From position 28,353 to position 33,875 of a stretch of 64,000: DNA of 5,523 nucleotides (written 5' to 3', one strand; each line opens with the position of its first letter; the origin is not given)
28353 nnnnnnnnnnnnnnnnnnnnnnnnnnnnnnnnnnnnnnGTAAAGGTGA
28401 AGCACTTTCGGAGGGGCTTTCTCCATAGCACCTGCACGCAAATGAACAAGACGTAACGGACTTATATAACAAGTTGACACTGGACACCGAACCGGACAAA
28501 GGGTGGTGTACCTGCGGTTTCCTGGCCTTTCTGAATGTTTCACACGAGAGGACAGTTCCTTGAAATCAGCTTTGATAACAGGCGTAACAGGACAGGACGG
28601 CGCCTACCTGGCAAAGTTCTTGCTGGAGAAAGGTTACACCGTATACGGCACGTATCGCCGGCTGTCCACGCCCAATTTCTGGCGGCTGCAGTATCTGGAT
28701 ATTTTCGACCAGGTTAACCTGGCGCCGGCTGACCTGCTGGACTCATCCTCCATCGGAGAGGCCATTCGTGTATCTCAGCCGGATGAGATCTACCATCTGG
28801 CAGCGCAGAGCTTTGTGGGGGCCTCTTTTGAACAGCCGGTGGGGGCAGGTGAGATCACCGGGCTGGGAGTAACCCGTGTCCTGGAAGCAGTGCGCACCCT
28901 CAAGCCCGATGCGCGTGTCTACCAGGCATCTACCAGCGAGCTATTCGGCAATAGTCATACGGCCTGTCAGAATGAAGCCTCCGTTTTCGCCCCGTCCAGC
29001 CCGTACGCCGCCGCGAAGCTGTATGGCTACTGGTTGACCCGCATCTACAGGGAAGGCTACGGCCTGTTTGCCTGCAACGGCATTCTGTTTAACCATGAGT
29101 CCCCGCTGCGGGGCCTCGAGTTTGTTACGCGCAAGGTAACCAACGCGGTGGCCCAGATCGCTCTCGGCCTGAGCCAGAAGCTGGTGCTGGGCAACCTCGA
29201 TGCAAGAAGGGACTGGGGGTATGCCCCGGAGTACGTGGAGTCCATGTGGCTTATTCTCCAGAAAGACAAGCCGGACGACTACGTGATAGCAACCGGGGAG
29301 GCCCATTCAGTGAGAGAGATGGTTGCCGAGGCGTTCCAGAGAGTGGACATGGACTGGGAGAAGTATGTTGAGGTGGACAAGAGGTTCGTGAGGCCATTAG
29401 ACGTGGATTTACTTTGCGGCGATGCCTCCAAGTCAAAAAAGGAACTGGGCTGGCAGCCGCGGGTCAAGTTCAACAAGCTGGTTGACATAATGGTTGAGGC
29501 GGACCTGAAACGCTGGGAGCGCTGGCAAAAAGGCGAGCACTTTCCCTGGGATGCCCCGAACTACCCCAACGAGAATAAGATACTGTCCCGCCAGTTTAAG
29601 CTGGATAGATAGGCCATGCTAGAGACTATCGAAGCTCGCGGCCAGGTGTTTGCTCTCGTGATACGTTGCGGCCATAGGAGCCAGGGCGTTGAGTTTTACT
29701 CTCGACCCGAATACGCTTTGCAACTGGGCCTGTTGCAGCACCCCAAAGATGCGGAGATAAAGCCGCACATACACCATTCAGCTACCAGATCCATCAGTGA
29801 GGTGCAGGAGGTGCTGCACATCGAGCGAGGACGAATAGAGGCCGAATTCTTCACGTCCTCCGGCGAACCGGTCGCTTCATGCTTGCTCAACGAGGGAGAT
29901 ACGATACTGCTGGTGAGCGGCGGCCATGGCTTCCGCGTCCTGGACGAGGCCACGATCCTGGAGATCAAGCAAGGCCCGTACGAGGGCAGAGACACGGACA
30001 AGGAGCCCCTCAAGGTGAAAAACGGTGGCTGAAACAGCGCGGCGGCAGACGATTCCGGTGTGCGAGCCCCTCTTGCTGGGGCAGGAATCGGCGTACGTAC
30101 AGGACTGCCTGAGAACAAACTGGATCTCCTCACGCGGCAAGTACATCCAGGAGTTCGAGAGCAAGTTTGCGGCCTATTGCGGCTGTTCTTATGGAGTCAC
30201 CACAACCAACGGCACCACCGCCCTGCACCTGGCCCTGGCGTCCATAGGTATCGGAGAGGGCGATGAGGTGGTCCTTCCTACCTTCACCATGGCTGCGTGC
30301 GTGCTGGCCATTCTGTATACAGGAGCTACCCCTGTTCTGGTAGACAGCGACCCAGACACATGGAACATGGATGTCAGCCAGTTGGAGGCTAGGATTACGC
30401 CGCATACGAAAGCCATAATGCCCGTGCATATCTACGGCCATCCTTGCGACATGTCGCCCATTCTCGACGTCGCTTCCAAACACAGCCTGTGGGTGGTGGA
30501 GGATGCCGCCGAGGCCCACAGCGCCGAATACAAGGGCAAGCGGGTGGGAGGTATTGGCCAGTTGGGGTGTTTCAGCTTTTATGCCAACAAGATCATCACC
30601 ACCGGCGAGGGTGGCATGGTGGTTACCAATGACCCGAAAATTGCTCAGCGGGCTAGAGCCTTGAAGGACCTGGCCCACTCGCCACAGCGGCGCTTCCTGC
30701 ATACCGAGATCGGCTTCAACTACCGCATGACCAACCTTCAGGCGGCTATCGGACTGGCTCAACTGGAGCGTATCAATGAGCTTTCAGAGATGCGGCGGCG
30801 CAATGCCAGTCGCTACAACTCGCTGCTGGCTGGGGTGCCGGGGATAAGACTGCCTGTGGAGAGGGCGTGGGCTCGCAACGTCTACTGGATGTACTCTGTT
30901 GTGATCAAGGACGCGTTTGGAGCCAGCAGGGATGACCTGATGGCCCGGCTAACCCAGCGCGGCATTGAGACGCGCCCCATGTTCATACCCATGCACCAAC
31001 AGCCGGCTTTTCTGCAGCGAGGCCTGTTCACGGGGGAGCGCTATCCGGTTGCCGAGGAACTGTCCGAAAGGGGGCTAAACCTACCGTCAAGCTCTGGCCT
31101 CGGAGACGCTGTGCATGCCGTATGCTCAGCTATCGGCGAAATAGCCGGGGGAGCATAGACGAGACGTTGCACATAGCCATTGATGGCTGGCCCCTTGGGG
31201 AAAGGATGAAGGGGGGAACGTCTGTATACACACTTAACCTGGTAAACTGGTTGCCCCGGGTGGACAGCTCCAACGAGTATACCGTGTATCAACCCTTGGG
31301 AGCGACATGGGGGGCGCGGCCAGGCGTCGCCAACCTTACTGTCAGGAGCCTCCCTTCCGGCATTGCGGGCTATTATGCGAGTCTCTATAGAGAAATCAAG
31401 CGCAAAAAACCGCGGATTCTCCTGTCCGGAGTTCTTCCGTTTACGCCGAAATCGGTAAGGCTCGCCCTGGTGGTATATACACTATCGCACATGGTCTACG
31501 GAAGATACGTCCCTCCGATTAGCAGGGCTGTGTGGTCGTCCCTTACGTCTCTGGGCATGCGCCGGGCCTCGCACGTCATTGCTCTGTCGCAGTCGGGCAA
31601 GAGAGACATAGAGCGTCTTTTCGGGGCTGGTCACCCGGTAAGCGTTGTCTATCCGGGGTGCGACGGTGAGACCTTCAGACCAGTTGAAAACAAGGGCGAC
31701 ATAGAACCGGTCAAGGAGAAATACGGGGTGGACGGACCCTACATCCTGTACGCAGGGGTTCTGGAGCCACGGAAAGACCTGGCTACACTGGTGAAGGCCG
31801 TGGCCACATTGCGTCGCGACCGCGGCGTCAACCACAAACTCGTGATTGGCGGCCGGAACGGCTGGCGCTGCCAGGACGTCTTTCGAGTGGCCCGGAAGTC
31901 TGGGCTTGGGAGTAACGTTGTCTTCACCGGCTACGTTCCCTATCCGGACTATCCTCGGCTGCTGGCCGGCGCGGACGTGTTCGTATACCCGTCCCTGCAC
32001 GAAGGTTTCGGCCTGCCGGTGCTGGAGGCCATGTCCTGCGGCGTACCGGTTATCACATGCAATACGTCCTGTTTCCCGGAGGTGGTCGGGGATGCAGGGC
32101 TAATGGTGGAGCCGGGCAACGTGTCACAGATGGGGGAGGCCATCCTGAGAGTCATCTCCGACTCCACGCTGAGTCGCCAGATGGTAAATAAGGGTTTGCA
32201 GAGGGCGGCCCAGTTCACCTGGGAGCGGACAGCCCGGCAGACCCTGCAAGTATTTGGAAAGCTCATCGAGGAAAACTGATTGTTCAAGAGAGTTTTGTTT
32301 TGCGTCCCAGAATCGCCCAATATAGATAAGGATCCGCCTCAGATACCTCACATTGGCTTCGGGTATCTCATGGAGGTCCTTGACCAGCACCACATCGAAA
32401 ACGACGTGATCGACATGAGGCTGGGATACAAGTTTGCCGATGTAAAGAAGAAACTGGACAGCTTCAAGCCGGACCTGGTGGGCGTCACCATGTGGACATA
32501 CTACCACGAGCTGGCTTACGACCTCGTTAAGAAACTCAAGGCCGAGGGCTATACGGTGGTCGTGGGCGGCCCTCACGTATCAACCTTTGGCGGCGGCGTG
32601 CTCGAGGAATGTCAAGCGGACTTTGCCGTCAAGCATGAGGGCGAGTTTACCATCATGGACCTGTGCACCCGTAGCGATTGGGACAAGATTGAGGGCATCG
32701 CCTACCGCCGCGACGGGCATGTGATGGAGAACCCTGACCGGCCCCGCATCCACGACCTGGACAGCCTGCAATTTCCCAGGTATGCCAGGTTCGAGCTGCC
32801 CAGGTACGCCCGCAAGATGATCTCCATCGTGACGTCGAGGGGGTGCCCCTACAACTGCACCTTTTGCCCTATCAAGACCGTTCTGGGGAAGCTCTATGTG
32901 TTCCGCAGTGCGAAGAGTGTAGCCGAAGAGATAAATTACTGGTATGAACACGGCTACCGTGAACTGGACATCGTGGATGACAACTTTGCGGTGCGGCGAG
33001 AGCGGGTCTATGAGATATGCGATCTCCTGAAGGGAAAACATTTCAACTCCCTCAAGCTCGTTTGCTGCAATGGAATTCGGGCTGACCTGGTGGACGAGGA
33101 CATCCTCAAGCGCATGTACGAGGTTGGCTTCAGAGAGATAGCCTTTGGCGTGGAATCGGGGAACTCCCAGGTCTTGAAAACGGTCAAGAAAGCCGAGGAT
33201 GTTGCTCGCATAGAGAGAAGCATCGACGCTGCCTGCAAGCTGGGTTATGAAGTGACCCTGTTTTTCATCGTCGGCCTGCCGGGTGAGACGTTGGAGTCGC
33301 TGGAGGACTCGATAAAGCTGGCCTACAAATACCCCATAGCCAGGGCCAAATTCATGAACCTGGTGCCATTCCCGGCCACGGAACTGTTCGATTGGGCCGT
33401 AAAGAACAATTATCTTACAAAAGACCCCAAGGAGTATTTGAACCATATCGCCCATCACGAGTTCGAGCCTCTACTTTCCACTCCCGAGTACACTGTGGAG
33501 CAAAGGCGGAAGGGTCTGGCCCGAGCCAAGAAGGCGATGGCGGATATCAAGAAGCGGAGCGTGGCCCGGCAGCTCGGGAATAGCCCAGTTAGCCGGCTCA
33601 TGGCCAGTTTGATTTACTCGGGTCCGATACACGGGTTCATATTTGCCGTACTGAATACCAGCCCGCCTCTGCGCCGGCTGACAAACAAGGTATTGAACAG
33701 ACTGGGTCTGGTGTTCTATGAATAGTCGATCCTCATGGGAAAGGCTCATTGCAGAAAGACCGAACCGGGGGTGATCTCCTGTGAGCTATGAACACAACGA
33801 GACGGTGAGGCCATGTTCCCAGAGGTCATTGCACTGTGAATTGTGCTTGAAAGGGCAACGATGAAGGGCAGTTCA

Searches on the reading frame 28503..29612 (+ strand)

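Call 9: search_protein_families(library=pfam, proteins=[window:28503-29612:+], max_evalue=0.00001)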
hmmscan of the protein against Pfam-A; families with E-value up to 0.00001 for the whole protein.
window:28503-29612:+ (369 aa): 3 families
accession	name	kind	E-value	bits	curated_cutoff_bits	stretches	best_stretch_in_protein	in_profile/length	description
PF16363.11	GDP_Man_Dehyd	-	9.3e-121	403.8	27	1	24-330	1-332/332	GDP-mannose 4,6 dehydratase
PF01370.27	Epimerase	-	2.1e-62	211.1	20.9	1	23-263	1-240/240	NAD dependent epimerase/dehydratase family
PF04321.23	RmlD_sub_bind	-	7.1e-08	32.3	27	1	24-175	4-132/287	RmlD substrate binding domain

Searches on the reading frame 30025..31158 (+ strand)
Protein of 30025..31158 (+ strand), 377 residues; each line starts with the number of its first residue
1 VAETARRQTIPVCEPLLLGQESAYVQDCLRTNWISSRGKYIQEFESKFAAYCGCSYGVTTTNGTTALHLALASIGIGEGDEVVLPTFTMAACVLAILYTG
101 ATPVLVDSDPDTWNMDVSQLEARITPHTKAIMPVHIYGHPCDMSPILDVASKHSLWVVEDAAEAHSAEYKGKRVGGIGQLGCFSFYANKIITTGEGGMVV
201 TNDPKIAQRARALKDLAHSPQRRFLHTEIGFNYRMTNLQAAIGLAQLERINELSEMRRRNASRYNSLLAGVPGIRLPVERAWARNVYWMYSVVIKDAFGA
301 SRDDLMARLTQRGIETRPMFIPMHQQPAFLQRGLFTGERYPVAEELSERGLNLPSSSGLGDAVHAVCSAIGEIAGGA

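Call 9: search_protein_families(library=pfam, proteins=[window:30025-31158:+], max_evalue=0.00001)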
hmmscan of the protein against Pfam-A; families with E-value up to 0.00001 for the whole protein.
window:30025-31158:+ (377 aa): 2 families
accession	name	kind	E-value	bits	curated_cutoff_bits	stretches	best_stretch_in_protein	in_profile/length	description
PF01041.23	DegT_DnrJ_EryC1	-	7.8e-126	420.5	19.8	1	20-370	6-359/360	DegT/DnrJ/EryC1/StrS aminotransferase family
PF00155.27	Aminotran_1_2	-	2.2e-07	30.8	19.7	1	39-129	42-142/361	Aminotransferase class I and II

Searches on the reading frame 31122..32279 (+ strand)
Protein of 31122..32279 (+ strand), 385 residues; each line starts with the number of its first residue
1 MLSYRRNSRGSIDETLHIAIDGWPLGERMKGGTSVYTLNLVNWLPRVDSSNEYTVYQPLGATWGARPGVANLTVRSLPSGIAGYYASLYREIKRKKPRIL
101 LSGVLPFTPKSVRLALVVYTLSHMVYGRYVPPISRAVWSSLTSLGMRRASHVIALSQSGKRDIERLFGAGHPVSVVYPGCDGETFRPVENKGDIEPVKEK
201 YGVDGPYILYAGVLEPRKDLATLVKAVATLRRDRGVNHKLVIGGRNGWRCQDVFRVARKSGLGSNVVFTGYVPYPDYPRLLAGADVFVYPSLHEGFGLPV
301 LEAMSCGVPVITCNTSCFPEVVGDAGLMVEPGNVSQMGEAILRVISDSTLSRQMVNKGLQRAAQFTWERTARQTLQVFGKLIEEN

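Call 9: search_protein_families(library=pfam, proteins=[window:31122-32279:+], max_evalue=0.00001)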
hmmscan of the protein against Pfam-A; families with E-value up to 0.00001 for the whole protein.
window:31122-32279:+ (385 aa): 5 families
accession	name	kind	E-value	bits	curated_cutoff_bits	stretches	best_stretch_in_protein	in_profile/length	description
PF00534.26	Glycos_transf_1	-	9.4e-37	126.6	26.4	1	203-359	13-170/172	Glycosyl transferases group 1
PF13692.12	Glyco_trans_1_4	-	4.2e-33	115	27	1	206-347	2-142/142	Glycosyl transferases group 1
PF20706.3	GT4-conflict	-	2.3e-14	53.6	26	1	148-372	146-383/385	Family 4 Glycosyltransferase in conflict systems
PF13524.12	Glyco_trans_1_2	-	8.2e-10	39.2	25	1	227-375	6-143/144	Glycosyl transferase-like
PF13439.12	Glyco_transf_4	-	6.1e-09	36.6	28.5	1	31-181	2-167/170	Glycosyltransferase Family 4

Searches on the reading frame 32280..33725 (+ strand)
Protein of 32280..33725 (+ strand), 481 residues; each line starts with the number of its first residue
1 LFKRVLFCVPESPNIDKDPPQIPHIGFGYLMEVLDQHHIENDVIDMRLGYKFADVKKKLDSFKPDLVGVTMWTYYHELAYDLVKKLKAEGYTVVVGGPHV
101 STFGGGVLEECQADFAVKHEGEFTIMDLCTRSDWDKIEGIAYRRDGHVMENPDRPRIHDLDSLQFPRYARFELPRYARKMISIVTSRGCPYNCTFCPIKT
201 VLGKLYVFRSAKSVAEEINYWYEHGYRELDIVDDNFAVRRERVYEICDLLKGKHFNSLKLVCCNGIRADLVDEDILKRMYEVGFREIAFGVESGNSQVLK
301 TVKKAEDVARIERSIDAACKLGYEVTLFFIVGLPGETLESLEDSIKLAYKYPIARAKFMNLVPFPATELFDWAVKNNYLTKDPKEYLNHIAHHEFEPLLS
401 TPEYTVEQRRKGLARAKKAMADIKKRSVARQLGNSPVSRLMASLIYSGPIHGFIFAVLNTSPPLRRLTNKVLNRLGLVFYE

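Call 9: search_protein_families(library=pfam, proteins=[window:32280-33725:+], max_evalue=0.00001)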
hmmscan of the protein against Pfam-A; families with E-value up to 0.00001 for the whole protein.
window:32280-33725:+ (481 aa): 2 families
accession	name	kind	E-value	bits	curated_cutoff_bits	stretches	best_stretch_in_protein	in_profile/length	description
PF04055.27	Radical_SAM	-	1.5e-24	87.5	29.5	1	183-348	1-166/166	Radical SAM superfamily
PF02310.24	B12-binding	-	5e-13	49.4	32.1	1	21-126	11-118/121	B12 binding domain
